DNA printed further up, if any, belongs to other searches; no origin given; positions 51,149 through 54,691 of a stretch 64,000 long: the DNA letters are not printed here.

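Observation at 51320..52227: Perfect 525-bp in-frame tandem duplication in cheA creates two identical Hpt (P1) domains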

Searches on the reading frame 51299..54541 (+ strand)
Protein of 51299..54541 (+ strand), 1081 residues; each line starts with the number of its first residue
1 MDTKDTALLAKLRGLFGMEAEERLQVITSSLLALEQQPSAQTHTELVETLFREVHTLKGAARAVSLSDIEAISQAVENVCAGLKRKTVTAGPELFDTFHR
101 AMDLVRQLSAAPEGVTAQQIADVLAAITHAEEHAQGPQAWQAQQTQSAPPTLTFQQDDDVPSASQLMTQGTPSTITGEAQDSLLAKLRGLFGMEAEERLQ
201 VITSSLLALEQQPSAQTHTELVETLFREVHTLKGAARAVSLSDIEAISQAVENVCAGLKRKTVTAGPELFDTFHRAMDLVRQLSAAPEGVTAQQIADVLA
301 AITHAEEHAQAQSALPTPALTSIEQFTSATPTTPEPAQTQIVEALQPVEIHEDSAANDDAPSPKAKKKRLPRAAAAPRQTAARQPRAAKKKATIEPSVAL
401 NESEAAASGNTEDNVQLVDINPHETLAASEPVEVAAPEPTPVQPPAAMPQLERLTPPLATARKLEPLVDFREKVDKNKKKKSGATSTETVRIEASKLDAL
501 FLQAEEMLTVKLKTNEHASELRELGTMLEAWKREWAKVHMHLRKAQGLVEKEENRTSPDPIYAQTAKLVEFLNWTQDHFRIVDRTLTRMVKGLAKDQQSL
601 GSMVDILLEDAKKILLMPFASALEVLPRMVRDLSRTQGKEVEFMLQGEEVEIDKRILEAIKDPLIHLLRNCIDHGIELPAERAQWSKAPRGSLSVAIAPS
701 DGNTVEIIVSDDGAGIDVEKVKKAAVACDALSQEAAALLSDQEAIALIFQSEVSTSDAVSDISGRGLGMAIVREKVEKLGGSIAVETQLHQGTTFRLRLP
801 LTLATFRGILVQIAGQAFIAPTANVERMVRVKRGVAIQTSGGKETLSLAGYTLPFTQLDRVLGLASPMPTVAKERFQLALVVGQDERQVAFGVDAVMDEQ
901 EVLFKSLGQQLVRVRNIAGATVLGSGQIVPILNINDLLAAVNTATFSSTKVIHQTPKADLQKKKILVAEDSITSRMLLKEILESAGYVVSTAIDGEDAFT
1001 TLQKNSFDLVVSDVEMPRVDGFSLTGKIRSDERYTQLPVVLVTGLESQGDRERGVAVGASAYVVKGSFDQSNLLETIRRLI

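Call 5: search_protein_families(library=pfam, proteins=[window:51299-54541:+])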
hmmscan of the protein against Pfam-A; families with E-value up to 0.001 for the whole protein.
window:51299-54541:+ (1081 aa): 5 families
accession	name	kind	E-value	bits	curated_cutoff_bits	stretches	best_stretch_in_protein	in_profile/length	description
PF01627.28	Hpt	-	1e-24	87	24.6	2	12-107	2-83/84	Hpt domain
PF00072.30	Response_reg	-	2.5e-23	82.8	30.2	1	965-1077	1-110/111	Response regulator receiver domain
PF02518.31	HATPase_c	-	1.3e-18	67.9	26.4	1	662-802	4-110/111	Histidine kinase-, DNA gyrase B-, and HSP90-like ATPase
PF01584.24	CheW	-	1e-17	64.5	23.5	1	808-940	2-136/138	CheW-like domain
PF12840.13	HTH_20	-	0.00018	21.9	27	0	102-128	7-31/51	Helix-turn-helix domain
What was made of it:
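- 51299..54544 (+): cheA-REC hybrid kinase gene (1081 aa): Hpt-A, spacer, Hpt-A, long linker, kinase core, CheW-like domain, receiver domain. Pfam finds Hpt x2, HATPase_c, CheW and Response_reg (call 5).
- Checked: Both copies lie in frame in one ORF, 51299-54544, and Pfam finds two Hpt stretches (call 5).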

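Call 6: find_encoding_contigs(protein=window:51299-54541:+, flank=10000, max_places=10)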
Protein window:51299-54541:+ (1081 aa): no gene with exactly this product is on record in the collection.

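Call 7: find_homologous_proteins(query=window:51299-54541:+, max_evalue=1e-20)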
Query window:51299-54541:+ (1081 aa): 268 proteins with E <= 1e-20 among 8000 candidates; the best 120 are listed.
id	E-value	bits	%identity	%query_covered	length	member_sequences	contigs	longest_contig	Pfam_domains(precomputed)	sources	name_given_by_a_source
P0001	0.0e+0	2302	100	100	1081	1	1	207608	PF01584.25,PF02518.32,PF00072.31,PF01627.29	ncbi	-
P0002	0.0e+0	1352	71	58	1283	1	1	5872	PF01584.25,PF02518.32,PF00072.31,PF01627.29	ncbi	-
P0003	0.0e+0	1267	68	57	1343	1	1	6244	PF01584.25,PF02518.32,PF00072.31,PF01627.29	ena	-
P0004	0.0e+0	1195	74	56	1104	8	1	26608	PF01584.25,PF02518.32,PF00072.31,PF01627.29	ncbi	-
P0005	0.0e+0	1112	67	56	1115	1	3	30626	PF01584.25,PF02518.32,PF00072.31,PF01627.29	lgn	-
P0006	0.0e+0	1101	54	100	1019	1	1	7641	PF01584.25,PF02518.32,PF00072.31,PF01627.29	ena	-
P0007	0.0e+0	1087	65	75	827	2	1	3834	PF01584.25,PF02518.32,PF00072.31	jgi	jgi:two-component system chemotaxis sensor kinase CheA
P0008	0.0e+0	1075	59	86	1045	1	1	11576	PF01584.25,PF02518.32,PF00072.31,PF01627.29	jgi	jgi:two-component system, chemotaxis family, sensor kinase CheA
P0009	0.0e+0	1064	58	83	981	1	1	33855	PF01584.25,PF02518.32,PF00072.31,PF01627.29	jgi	jgi:two-component system chemotaxis sensor kinase CheA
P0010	0.0e+0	1057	69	60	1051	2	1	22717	PF01584.25,PF02518.32,PF00072.31,PF01627.29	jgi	jgi:two-component system chemotaxis sensor kinase CheA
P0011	0.0e+0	1027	70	56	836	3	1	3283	PF01584.25,PF02518.32,PF00072.31,PF01627.29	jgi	jgi:two-component system chemotaxis sensor kinase CheA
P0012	1.2e-290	985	55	83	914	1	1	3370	PF01584.25,PF02518.32,PF00072.31,PF01627.29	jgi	jgi:two-component system chemotaxis sensor kinase CheA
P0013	8.8e-284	962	56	81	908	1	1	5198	PF01584.25,PF02518.32,PF00072.31,PF01627.29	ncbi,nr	ncbi:MAG: hybrid sensor histidine kinase/response regulator, partial [Deltaproteobacteria bacterium]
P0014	2.4e-264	898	68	58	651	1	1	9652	PF01584.25,PF02518.32,PF00072.31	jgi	-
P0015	1.8e-240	819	52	60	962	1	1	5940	PF01584.25,PF02518.32,PF00072.31,PF01627.29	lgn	-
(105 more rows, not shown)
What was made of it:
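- Closest known: Wsp system of Pseudomonas. Same: WspE is among the distant hits at 29% identity (call 7).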

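Call 8: find_related_loci(query=window:51299-54541:+, collection=genome_contigs, flank=10000)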
Query window:51299-54541:+ (1081 aa) in genome_contigs; peptide patterns used: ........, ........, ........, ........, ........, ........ (x = any residue, [..] = any of these).
304 stretches matched a pattern; 42 encode a relative of the query (tblastn E <= 1e-3); 42 distinct loci.
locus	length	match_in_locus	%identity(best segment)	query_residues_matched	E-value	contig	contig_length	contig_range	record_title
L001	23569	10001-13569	31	616-1080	8e-44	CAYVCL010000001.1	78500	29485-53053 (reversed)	MAG TPA_asm: uncultured Lachnospiraceae bacterium isolate SRP350583_co1_562 genome assembly, contig: NODE_407_length_785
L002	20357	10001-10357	28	961-1081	6e-11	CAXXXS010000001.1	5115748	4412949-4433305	MAG: Bacteroidales bacterium isolate cfd47556-b600-40b4-9185-b1262979a081 genome assembly, contig: contig_1, whole genom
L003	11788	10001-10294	32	965-1065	9e-11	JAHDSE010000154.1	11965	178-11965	MAG: Syntrophomonadaceae bacterium isolate SV3-B16.2 k141_13850, whole genome shotgun sequence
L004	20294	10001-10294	35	965-1065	5e-10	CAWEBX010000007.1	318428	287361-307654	MAG: uncultured archaeon isolate MFD00392.bin.2.237 genome assembly, contig: contig_18281, whole genome shotgun sequence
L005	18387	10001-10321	32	959-1065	2e-9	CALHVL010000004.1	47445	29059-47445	MAG TPA_asm: uncultured Candidatus Saccharibacteria bacterium isolate ERR589463_bin.53_CONCOCT_v1.1_MAG genome assembly,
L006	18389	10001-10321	32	959-1065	2e-9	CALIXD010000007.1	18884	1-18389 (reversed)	MAG TPA_asm: uncultured Candidatus Saccharibacteria bacterium isolate ERR589377_bin.131_CONCOCT_v1.1_MAG genome assembly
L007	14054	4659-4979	32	959-1065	2e-9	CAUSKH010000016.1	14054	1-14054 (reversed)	MAG TPA_asm: uncultured Candidatus Saccharibacteria bacterium isolate SRR5395392_bin.14_MetaWRAP_v1.3_MAG genome assembl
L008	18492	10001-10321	32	959-1065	2e-9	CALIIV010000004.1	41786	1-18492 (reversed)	MAG TPA_asm: uncultured Candidatus Saccharibacteria bacterium isolate ERR589476_bin.55_CONCOCT_v1.1_MAG genome assembly,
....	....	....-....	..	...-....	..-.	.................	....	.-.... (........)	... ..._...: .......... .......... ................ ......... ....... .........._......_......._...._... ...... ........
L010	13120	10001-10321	32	959-1065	2e-9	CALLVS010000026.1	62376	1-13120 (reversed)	MAG TPA_asm: uncultured Candidatus Saccharibacteria bacterium isolate ERR589472_bin.73_CONCOCT_v1.1_MAG genome assembly,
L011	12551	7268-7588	32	959-1065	2e-9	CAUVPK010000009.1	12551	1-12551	MAG TPA_asm: uncultured Candidatus Saccharibacteria bacterium isolate SRR13061539_bin.2_MetaWRAP_v1.3_MAG genome assembl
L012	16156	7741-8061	32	959-1065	2e-9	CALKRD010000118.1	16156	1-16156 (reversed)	MAG TPA_asm: uncultured Candidatus Saccharibacteria bacterium isolate ERR589710_bin.72_CONCOCT_v1.1_MAG genome assembly,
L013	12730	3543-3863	32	959-1065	2e-9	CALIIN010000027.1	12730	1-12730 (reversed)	MAG TPA_asm: uncultured Candidatus Saccharibacteria bacterium isolate ERR589598_bin.100_CONCOCT_v1.1_MAG genome assembly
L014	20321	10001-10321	32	959-1065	2e-9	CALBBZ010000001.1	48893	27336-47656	MAG TPA_asm: uncultured Candidatus Saccharibacteria bacterium isolate ERR589445_bin.44_CONCOCT_v1.1_MAG genome assembly,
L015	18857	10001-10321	32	959-1065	2e-9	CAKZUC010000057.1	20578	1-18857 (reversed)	MAG TPA_asm: uncultured Candidatus Saccharibacteria bacterium isolate ERR589600_bin.6_CONCOCT_v1.1_MAG genome assembly,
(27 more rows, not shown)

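Call 10: find_encoding_contigs(protein=P0001, flank=10000, max_places=10)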
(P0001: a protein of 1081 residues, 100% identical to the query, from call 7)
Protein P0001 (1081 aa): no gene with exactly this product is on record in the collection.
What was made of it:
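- The exact protein is not on record on a second contig (calls 6, 10).
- Tried and rejected: Exact-protein look-ups of the window CheA and P0001 to find a second assembly found nothing on record (calls 6, 10).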

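Call 12: find_encoding_contigs(protein=P0002, flank=6000, max_places=4)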
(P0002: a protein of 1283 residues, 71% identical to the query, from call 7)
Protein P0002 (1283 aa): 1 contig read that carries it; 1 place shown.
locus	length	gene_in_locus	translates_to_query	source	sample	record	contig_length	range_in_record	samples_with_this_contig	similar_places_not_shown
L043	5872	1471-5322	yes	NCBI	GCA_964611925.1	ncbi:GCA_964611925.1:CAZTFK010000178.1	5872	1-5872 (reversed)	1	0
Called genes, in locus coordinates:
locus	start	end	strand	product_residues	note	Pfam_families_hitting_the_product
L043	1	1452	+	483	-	?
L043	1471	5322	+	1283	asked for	PF01627:Hpt, PF02518:HATPase_c, PF01584:CheW, PF00072:Response_reg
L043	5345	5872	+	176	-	?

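Call 13: find_encoding_contigs(protein=P0003, flank=6000, max_places=4)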
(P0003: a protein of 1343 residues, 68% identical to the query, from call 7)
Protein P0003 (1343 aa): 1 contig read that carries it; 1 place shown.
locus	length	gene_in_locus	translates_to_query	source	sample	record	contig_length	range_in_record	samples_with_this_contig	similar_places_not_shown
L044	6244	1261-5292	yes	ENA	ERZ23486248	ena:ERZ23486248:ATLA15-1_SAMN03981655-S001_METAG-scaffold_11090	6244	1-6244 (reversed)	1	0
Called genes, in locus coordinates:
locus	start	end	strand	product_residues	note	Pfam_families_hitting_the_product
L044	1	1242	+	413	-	?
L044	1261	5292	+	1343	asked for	PF01627:Hpt, PF02518:HATPase_c, PF01584:CheW, PF00072:Response_reg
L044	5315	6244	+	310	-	?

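Call 14: find_encoding_contigs(protein=P0006, flank=6000, max_places=4)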
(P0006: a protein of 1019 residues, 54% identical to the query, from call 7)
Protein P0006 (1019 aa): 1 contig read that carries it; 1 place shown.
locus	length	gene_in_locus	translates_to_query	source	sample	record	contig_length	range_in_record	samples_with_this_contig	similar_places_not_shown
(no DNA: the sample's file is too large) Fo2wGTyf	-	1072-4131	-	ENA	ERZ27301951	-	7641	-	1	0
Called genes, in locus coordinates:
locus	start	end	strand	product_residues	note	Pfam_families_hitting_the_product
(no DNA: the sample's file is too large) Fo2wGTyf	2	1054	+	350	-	?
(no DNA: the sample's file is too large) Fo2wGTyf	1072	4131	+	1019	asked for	PF01627:Hpt, PF02518:HATPase_c, PF01584:CheW, PF00072:Response_reg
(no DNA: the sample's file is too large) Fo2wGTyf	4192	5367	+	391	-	PF00072:Response_reg, PF01339:CheB_methylest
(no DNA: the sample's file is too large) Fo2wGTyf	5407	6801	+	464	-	PF00072:Response_reg, PF00989:PAS, PF08448:PAS_4 (faint), PF13188:PAS_8 (weak), PF00072:Response_reg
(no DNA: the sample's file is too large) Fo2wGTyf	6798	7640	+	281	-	?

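Call 19: find_encoding_contigs(protein=P0015, flank=6000, max_places=3)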
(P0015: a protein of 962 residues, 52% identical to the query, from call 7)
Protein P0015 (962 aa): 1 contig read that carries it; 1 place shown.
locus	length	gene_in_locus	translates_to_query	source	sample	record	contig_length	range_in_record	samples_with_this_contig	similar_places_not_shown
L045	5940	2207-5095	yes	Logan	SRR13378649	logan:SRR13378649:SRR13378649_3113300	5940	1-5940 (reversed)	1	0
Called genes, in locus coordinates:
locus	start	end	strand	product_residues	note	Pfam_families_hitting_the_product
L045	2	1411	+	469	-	?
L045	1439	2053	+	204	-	PF01584:CheW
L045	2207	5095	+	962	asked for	PF01627:Hpt, PF02518:HATPase_c, PF01584:CheW, PF00072:Response_reg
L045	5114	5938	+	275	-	?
